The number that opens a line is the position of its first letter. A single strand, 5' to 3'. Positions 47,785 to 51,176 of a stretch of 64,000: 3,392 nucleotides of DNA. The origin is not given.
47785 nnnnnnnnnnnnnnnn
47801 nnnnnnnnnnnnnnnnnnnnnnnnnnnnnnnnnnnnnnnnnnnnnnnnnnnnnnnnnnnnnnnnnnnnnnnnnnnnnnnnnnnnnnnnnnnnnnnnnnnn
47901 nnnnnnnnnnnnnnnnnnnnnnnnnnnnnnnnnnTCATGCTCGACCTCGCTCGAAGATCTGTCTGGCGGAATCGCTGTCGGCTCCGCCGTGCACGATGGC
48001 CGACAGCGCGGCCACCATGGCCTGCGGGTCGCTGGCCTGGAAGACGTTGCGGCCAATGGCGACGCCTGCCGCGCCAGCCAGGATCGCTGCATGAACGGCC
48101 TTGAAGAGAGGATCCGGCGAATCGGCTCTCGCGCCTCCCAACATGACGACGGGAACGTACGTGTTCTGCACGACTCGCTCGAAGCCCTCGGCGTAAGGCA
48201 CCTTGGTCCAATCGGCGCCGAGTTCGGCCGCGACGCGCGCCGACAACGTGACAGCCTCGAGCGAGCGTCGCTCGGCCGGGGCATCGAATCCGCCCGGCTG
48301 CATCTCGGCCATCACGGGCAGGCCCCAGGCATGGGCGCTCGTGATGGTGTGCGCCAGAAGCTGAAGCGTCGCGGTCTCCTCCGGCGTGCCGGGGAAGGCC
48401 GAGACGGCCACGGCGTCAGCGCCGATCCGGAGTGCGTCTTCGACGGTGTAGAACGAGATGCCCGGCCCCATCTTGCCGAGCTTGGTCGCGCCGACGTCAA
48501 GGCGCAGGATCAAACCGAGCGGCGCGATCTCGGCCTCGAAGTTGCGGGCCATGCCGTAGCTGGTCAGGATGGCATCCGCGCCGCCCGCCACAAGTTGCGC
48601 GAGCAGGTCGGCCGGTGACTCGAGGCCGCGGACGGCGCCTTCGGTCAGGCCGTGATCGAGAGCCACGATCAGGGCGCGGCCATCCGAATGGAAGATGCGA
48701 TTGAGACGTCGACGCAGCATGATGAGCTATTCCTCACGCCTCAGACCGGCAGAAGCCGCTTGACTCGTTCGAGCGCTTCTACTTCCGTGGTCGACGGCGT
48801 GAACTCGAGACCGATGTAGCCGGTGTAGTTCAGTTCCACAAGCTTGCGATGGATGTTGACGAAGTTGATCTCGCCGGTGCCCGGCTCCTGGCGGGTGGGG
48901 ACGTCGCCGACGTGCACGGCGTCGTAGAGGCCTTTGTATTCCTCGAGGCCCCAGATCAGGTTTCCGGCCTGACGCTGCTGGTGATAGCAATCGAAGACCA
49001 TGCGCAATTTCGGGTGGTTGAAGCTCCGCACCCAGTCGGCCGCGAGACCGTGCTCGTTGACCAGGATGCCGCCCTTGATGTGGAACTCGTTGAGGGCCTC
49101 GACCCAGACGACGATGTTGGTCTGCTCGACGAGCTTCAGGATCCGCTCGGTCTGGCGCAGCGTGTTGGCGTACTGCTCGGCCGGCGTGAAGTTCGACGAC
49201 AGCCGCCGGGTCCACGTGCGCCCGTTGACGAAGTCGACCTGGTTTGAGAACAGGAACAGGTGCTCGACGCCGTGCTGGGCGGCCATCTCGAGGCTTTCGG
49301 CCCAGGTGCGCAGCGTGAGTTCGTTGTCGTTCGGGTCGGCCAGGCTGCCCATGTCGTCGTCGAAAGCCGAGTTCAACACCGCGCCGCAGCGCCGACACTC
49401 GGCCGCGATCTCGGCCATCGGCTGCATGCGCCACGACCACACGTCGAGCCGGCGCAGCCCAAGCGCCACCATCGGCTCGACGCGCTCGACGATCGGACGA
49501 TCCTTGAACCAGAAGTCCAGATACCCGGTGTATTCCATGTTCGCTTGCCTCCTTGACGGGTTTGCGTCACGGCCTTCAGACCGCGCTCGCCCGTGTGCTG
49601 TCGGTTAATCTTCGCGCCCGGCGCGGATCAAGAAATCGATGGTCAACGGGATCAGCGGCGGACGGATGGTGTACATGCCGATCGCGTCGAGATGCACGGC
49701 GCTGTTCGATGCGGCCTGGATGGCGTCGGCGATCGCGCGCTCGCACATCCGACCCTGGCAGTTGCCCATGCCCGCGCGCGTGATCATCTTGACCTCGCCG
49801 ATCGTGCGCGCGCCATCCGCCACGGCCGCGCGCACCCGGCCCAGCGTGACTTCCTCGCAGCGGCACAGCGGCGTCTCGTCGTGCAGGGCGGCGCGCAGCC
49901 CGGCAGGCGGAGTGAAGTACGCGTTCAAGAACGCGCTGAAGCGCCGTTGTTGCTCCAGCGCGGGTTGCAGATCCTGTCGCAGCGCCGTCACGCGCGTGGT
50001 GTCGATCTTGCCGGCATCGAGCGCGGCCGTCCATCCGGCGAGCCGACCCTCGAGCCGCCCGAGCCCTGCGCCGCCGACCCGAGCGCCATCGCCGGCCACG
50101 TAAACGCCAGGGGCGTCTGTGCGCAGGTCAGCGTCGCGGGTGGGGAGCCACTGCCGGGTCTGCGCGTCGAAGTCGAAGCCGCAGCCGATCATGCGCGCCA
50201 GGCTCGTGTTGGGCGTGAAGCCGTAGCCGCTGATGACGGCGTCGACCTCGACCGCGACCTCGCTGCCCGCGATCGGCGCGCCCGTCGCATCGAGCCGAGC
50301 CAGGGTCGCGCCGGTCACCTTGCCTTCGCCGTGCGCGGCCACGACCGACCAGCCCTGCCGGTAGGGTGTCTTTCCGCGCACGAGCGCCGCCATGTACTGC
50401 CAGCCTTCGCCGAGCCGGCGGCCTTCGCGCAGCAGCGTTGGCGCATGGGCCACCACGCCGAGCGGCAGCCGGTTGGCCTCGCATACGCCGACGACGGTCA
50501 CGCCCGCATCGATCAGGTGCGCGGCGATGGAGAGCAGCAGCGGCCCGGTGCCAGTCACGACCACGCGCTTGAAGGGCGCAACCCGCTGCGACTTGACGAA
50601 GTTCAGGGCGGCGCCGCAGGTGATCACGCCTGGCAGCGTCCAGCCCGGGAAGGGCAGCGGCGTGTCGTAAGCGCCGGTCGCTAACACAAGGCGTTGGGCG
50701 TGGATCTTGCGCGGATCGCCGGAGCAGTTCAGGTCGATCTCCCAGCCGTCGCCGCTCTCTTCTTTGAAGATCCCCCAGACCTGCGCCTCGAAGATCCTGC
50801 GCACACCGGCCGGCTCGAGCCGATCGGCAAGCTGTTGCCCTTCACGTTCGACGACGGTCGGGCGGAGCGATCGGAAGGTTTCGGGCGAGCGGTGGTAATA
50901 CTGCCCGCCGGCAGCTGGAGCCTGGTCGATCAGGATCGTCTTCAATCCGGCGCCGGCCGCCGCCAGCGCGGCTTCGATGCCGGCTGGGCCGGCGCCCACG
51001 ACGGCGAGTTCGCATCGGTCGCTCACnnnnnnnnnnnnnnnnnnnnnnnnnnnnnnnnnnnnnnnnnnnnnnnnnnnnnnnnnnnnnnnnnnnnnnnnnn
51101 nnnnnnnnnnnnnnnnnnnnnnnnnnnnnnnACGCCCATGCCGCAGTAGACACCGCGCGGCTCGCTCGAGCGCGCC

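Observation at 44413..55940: Eleven-gene operon whose enzyme set resembles a catabolic mirror of early riboflavin and pterin chemistry coupled to pentose-type breakdown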

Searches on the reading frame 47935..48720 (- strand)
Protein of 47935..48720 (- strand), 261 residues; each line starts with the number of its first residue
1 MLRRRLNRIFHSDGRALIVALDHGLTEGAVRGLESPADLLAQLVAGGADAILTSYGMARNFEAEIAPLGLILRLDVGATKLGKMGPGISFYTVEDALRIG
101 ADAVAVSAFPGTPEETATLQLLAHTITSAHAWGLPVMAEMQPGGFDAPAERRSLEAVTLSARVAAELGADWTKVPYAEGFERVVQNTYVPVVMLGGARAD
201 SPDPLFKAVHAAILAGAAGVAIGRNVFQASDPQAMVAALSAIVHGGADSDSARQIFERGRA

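Call 6: search_protein_families(library=pfam, proteins=[window:47935-48720:-], max_evalue=0.01)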
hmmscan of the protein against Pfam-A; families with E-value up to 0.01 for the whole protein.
window:47935-48720:- (261 aa): 3 families
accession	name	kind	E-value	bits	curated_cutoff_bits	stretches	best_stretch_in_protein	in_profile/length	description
PF01791.15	DeoC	-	1.5e-28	100.5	23.8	1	17-229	2-229/229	DeoC/LacD family aldolase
PF22649.2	Cgl0159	-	1.2e-10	41.6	27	1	114-236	116-245/251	Cgl0159-like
PF05690.20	ThiG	-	0.0069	16.2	23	0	179-258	166-239/247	Thiazole biosynthesis protein ThiG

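Call 7: search_protein_families(library=ncbifam, proteins=[window:47935-48720:-], max_evalue=0.01)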
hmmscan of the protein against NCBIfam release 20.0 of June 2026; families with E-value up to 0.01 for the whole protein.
window:47935-48720:- (261 aa): 11 families
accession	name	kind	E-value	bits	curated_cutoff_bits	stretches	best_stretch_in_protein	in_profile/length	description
NF005556.0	PRK07226.1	subfamily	2.7e-64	217.1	241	1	3-256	7-264/267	2-amino-3,7-dideoxy-D-threo-hept-6-ulosonate synthase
TIGR01949.1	ADH_synth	equivalog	1.7e-55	188.5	299.45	1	3-252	4-253/255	2-amino-3,7-dideoxy-D-threo-hept-6-ulosonate synthase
NF006081.0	PRK08227.1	equivalog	1.4e-47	162.4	297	1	3-257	37-287/291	3-hydroxy-5-phosphonooxypentane-2,4-dione thiolase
NF040816.1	Fbpase1_Arch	equivalog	1.9e-42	145.6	430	1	3-254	9-268/271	class I fructose-bisphosphate aldolase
NF041223.1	BagB_FevI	exception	2e-35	122.2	500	1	3-245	10-256/257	bagremycin/ferroverdin biosynthesis DhnA-type aldolase BagB/FevI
NF006704.0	PRK09250.1-1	equivalog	1.3e-13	50.5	277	2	13-175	37-209/308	class I fructose-bisphosphate aldolase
NF005321.0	PRK06852.1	equivalog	2.1e-10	40.2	420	1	103-257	141-305/308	aldolase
NF006707.0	PRK09250.1-4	equivalog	0.0013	17.8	327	0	86-135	149-198/355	class I fructose-bisphosphate aldolase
NF010386.0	PRK13813.1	equivalog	0.0017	17.9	208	1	94-242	75-212/216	orotidine 5'-phosphate decarboxylase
NF000740.0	PRK00043.3-4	equivalog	0.0049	16.3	202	1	178-239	156-210/218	thiamine phosphate synthase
NF000741.0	PRK00043.3-5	equivalog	0.0074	16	350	0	178-237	156-208/217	thiamine phosphate synthase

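Call 52: search_solved_structures(query=window:47935-48720:-, max_evalue=0.00001)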
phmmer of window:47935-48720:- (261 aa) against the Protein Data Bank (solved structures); distinct sequences matched with E-value up to 0.00001: 8.
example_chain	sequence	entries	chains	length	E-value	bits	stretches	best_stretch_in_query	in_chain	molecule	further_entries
2qjg_A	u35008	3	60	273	7.3e-38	133.5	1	5-253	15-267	Putative aldolase MJ0400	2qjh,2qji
3gkf_O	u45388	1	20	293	2.4e-29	105.6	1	3-256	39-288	Aldolase lsrF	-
3glc_A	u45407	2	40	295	2.4e-29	105.5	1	3-256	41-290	Aldolase lsrF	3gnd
4p2v_A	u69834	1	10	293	1.6e-28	102.9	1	3-256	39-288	Uncharacterized aldolase LsrF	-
1w8s_A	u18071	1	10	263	7.8e-28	100.6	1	4-247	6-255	FRUCTOSE-BISPHOSPHATE ALDOLASE CLASS I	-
1ojx_A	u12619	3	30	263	5.3e-27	97.9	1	4-247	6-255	FRUCTOSE-BISPHOSPHATE ALDOLASE CLASS I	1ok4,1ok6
2yce_A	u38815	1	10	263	2.5e-26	95.7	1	4-247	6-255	FRUCTOSE-BISPHOSPHATE ALDOLASE CLASS 1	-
3fok_A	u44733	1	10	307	1.7e-13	53.7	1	4-245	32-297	uncharacterized protein Cgl0159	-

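Call 83: search_solved_structures(query=window:47935-48720:-, max_evalue=1e-20, show_alignments=5)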
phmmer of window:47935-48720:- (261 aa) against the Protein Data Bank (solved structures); distinct sequences matched with E-value up to 1e-20: 7.
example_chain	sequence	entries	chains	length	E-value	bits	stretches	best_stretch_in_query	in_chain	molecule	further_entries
2qjg_A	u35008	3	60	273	7.3e-38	133.5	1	5-253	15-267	Putative aldolase MJ0400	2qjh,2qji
3gkf_O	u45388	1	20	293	2.4e-29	105.6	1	3-256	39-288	Aldolase lsrF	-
3glc_A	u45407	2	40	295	2.4e-29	105.5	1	3-256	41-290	Aldolase lsrF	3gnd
4p2v_A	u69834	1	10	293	1.6e-28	102.9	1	3-256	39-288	Uncharacterized aldolase LsrF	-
1w8s_A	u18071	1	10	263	7.8e-28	100.6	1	4-247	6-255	FRUCTOSE-BISPHOSPHATE ALDOLASE CLASS I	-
1ojx_A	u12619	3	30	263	5.3e-27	97.9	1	4-247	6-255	FRUCTOSE-BISPHOSPHATE ALDOLASE CLASS I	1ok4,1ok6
2yce_A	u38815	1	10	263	2.5e-26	95.7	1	4-247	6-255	FRUCTOSE-BISPHOSPHATE ALDOLASE CLASS 1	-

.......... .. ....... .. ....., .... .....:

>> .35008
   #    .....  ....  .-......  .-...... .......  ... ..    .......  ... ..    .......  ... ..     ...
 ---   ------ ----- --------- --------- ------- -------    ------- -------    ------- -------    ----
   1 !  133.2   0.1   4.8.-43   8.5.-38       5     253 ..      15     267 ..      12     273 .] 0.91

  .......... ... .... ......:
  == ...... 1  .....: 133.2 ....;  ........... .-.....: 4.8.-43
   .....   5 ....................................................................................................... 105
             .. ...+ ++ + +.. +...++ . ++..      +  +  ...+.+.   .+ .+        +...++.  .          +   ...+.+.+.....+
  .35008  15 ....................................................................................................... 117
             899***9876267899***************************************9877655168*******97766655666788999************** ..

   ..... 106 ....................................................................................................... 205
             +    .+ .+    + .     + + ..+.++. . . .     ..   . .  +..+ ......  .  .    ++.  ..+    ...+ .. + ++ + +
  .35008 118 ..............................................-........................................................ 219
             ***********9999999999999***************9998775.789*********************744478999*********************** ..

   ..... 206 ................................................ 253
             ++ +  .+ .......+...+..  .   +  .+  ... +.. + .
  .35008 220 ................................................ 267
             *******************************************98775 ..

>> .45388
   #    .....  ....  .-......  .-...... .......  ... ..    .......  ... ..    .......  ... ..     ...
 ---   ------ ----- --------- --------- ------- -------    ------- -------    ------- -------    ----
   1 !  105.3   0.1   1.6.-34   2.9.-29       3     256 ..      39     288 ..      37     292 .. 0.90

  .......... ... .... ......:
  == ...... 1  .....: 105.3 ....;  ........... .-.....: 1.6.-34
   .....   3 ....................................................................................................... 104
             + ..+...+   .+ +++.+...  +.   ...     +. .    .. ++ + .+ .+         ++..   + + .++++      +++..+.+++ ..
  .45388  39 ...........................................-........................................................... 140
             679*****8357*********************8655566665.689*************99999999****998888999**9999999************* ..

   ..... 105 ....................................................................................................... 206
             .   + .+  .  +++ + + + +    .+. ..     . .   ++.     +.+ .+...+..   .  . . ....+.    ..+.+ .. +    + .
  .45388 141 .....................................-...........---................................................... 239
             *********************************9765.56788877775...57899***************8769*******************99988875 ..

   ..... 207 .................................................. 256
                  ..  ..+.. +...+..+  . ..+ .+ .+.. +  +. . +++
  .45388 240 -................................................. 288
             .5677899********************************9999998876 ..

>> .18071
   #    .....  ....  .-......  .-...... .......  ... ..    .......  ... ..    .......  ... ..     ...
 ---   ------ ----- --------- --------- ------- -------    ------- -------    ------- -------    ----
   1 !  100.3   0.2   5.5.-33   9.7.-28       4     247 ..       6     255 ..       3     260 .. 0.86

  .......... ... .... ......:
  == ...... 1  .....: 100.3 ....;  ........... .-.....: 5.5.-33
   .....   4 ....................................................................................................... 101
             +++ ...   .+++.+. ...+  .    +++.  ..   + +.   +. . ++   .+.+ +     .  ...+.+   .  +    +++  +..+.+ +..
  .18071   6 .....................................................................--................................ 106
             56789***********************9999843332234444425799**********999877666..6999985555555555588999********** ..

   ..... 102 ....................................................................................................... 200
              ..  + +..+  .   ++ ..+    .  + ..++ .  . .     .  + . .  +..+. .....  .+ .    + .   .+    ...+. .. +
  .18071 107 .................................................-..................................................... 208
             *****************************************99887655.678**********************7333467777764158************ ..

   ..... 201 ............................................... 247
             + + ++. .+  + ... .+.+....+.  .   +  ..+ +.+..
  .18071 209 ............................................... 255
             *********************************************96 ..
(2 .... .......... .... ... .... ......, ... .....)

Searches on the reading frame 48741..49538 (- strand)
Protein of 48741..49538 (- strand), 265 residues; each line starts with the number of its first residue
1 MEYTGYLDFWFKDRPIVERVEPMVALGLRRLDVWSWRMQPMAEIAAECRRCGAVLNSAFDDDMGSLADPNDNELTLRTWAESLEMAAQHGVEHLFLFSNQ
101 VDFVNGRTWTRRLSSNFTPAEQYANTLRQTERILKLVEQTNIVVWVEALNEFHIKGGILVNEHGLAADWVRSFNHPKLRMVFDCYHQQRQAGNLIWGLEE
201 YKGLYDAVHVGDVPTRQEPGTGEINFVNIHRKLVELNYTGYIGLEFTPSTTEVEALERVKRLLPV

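Call 6: search_protein_families(library=pfam, proteins=[window:48741-49538:-], max_evalue=0.01)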
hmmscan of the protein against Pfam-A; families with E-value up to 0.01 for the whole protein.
window:48741-49538:- (265 aa): 1 family
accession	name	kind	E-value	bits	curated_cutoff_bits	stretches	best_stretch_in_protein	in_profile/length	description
PF01261.30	AP_endonuc_2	-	1.7e-20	74.2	31.1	1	32-249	21-235/249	Xylose isomerase-like TIM barrel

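Call 7: search_protein_families(library=ncbifam, proteins=[window:48741-49538:-], max_evalue=0.01)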
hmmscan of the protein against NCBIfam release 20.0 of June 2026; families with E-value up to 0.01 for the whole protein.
window:48741-49538:- (265 aa): 6 families
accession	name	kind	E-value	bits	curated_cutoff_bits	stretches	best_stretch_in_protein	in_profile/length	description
NF043033.1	OxoTetrIsom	equivalog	7.4e-25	88.1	325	1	77-257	85-248/251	2-oxo-tetronate isomerase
TIGR03234.1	OH-pyruv-isom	equivalog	3.8e-24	85.4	353.45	1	6-257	6-251/254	hydroxypyruvate isomerase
NF007444.0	PRK09997.1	equivalog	1.1e-16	61.1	465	1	121-256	116-251/258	hydroxypyruvate isomerase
NF007441.0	PRK09989.1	equivalog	5.1e-14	52.6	412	1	144-256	140-251/258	HPr family phosphocarrier protein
NF051856.1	PsicseEpim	equivalog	1.6e-12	47.8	300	1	108-245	111-244/287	D-psicose 3-epimerase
NF041099.2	keto_glucon_epim_IolO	equivalog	3.5e-11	42.9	300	1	126-252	130-253/269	5-keto-L-gluconate epimerase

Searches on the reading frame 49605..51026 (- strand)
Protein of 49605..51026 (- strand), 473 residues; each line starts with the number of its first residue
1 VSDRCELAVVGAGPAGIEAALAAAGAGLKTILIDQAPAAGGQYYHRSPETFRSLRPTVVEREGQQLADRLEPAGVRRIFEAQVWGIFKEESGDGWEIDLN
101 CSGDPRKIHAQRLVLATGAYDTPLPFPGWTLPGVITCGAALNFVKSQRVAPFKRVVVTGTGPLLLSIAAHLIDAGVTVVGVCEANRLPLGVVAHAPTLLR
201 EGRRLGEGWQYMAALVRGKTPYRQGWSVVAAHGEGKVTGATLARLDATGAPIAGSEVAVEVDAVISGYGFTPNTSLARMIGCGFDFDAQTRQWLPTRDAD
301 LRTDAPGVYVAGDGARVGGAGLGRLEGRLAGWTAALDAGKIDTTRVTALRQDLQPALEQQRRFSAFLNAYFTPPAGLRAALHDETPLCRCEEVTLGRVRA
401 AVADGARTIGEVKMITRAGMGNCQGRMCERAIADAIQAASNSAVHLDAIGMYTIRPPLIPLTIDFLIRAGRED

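Call 6: search_protein_families(library=pfam, proteins=[window:49605-51026:-], max_evalue=0.01)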
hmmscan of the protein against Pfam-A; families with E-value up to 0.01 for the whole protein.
window:49605-51026:- (473 aa): 13 families
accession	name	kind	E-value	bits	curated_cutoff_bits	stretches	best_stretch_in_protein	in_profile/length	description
PF07992.20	Pyr_redox_2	-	6.3e-24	85.3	26.1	1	7-339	3-291/291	Pyridine nucleotide-disulphide oxidoreductase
PF04324.20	Fer2_BFD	-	1.7e-11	44.7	26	1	387-437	2-49/50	BFD-like [2Fe-2S] binding domain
PF13738.12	Pyr_redox_3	-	8.2e-10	38.8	30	1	9-39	2-32/305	Pyridine nucleotide-disulphide oxidoreductase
PF17806.6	SO_alpha_A3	-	9.3e-09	35.9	23.1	1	391-466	10-83/87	Sarcosine oxidase A3 domain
PF12831.13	FAD_oxidored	-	2.2e-08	34.3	27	1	7-43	2-38/416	FAD dependent oxidoreductase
PF01266.30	DAO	-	7.4e-08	32.7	27.9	1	7-42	2-38/353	FAD dependent oxidoreductase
PF00890.30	FAD_binding_2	-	2.4e-07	30.7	20.4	1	7-42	2-37/414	FAD binding domain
PF01134.28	GIDA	-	2e-06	27.6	22.1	1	7-36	2-31/391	Glucose inhibited division protein A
PF03486.20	HI0933_like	-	1.7e-05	24.8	50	1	7-40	3-36/244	HI0933-like protein Rossmann domain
PF13450.12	NAD_binding_8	-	0.00036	21.2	21.9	1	9-47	1-39/68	NAD(P)-binding Rossmann-like domain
PF01946.23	Thi4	-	0.0009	19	26.2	1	6-45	19-59/235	Thi4 family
PF05834.18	Lycopene_cycl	-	0.0037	16.8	23.4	0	7-39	2-36/380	Lycopene cyclase protein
PF00070.33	Pyr_redox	-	0.005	17.8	22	0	7-38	2-33/82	Pyridine nucleotide-disulphide oxidoreductase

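Call 7: search_protein_families(library=ncbifam, proteins=[window:49605-51026:-], max_evalue=0.01)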
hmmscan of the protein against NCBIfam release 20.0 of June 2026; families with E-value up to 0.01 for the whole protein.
window:49605-51026:- (473 aa): 68 families (the best 25 are shown)
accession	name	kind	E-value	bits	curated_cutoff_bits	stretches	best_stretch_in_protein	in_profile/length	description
TIGR01372.1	soxA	subfamily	1.5e-35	122.3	1164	1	4-466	168-595/996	sarcosine oxidase subunit alpha family protein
TIGR02374.1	nitri_red_nirB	equivalog_domain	1.2e-11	43.9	578.35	1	376-440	408-469/794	nitrite reductase large subunit NirB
NF003437.0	PRK04965.1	equivalog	2.4e-10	39.9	392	2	256-320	223-280/378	NADH:flavorubredoxin reductase NorW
NF009409.0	PRK12770.1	subfamily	3.3e-09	36.3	343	1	5-314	19-325/360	putative glutamate synthase subunit beta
TIGR04018.1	Bthiol_YpdA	hypoth_equivalog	3.9e-09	35.7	339.9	0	7-36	2-31/316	YpdA family putative bacillithiol disulfide reductase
TIGR03377.1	glycerol3P_GlpA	equivalog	4.6e-09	35.4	552.8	1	379-438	415-476/530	anaerobic glycerol-3-phosphate dehydrogenase subunit GlpA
TIGR01350.1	lipoamide_DH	equivalog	7.2e-09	34.9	408.8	1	6-41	3-37/461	dihydrolipoyl dehydrogenase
TIGR01292.1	TRX_reduct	equivalog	1.7e-08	33.6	343.45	1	6-138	2-132/300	thioredoxin-disulfide reductase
TIGR01318.1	gltD_gamma_fam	subfamily_domain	6.7e-08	31.5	482.95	0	6-43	143-180/467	glutamate synthase, small subunit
TIGR01316.1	gltA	equivalog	9.2e-08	31.3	471.75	0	5-66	134-193/449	NADPH-dependent glutamate synthase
NF041682.1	ant_diox_AndAa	equivalog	1.3e-07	30.7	650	0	246-335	217-298/406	anthranilate 1,2-dioxygenase system ferredoxin--NAD(+) reductase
NF004991.0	PRK06370.1-3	subfamily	2e-07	30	620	1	3-37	34-68/509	FAD-containing oxidoreductase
NF009454.0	PRK12814.1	equivalog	2.1e-07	29.7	916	1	7-61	196-248/657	putative NADPH-dependent glutamate synthase small subunit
TIGR03997.1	mycofact_OYE_2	equivalog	2.9e-07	29.3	793.15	1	6-60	381-435/645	mycofactocin system FadH/OYE family oxidoreductase 2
NF045599.1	bili_reduct_long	exception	4.8e-07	28.4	750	1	6-42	383-419/641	bilirubin reductase, long form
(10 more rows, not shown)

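Call 53: search_solved_structures(query=window:49605-51026:-, max_evalue=0.00001)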
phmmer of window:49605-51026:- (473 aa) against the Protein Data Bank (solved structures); distinct sequences matched with E-value up to 0.00001: 7.
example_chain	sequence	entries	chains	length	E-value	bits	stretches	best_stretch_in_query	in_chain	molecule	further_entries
1y56_A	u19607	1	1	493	1.6e-14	56.8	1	6-160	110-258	hypothetical protein PH1363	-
1vrq_A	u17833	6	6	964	3.2e-09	39.3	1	6-186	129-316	Sarcosine oxidase alpha subunit | Subunit alpha of sarcosine oxidase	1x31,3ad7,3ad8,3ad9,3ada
2gag_A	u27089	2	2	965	2.5e-08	36.4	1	6-471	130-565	heterotetrameric sarcosine oxidase alpha-subunit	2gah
3cty_A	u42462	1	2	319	6.4e-08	35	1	6-316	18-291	Thioredoxin reductase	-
6uzi_A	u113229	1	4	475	4.6e-07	32.2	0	5-42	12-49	Dihydrolipoyl dehydrogenase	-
4gcm_A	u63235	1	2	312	1.3e-06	30.7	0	6-129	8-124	Thioredoxin reductase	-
5mh4_A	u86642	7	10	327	7.3e-06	28.2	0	5-133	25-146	Thioredoxin reductase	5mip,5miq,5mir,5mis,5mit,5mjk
